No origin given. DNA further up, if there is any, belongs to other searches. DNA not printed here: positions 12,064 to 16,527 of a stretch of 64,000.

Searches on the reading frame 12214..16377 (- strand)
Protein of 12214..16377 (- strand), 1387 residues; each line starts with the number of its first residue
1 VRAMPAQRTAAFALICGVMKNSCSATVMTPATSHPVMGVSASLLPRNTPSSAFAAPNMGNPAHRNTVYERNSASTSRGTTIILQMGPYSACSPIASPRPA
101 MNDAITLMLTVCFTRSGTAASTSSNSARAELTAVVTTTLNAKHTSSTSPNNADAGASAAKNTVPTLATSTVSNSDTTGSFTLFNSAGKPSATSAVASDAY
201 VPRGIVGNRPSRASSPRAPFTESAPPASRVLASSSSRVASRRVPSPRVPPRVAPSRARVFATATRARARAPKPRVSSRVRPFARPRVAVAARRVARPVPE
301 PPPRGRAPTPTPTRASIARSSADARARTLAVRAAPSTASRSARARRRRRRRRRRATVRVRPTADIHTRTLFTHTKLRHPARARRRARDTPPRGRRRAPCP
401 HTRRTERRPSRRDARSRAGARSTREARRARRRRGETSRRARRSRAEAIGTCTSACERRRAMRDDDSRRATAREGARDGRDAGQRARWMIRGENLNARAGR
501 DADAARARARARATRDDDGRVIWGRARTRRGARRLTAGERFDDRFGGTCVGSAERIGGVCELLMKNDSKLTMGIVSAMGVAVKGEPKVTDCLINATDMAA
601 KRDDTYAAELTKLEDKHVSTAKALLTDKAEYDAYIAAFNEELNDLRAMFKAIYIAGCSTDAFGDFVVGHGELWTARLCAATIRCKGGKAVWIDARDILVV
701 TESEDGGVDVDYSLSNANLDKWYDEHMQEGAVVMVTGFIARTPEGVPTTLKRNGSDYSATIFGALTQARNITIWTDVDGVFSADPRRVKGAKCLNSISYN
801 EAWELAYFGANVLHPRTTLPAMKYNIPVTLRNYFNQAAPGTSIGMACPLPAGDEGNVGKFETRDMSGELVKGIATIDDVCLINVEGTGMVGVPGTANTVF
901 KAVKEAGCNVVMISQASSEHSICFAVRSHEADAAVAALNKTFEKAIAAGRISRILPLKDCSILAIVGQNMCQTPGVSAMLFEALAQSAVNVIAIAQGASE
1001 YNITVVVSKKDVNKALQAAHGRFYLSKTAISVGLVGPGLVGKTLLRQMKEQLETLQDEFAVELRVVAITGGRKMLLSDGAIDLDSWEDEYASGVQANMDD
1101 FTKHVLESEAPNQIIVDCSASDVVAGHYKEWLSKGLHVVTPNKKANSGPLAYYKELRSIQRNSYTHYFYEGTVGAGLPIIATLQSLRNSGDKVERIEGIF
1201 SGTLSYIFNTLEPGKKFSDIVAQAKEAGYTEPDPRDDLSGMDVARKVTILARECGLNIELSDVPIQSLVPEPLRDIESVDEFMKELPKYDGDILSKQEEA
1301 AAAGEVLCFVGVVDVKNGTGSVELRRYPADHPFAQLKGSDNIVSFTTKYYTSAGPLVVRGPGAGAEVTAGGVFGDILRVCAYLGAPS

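Call 29: search_protein_families(library=pfam, proteins=[window:12214-16377:-], max_evalue=0.00001)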
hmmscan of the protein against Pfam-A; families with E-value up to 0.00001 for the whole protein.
window:12214-16377:- (1387 aa): 6 families
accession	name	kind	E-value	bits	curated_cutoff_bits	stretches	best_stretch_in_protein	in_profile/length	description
PF00742.24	Homoserine_dh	-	2e-52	177.9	22.9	1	1178-1377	1-173/173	Homoserine dehydrogenase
PF22468.2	ACT_9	-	2.5e-42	142.9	27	2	964-1023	2-61/61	ACT domain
PF00696.33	AA_kinase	-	3.9e-33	115.6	24.9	1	545-832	7-234/234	Amino acid kinase family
PF03447.22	NAD_binding_3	-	3.8e-18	66.7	24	1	1036-1170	1-116/116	Homoserine dehydrogenase, NAD binding domain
PF13840.12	ACT_7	-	2.3e-16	59.8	27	1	958-1018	4-62/65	ACT domain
PF01842.31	ACT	-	8.7e-11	41.8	27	0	889-940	7-63/66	ACT domain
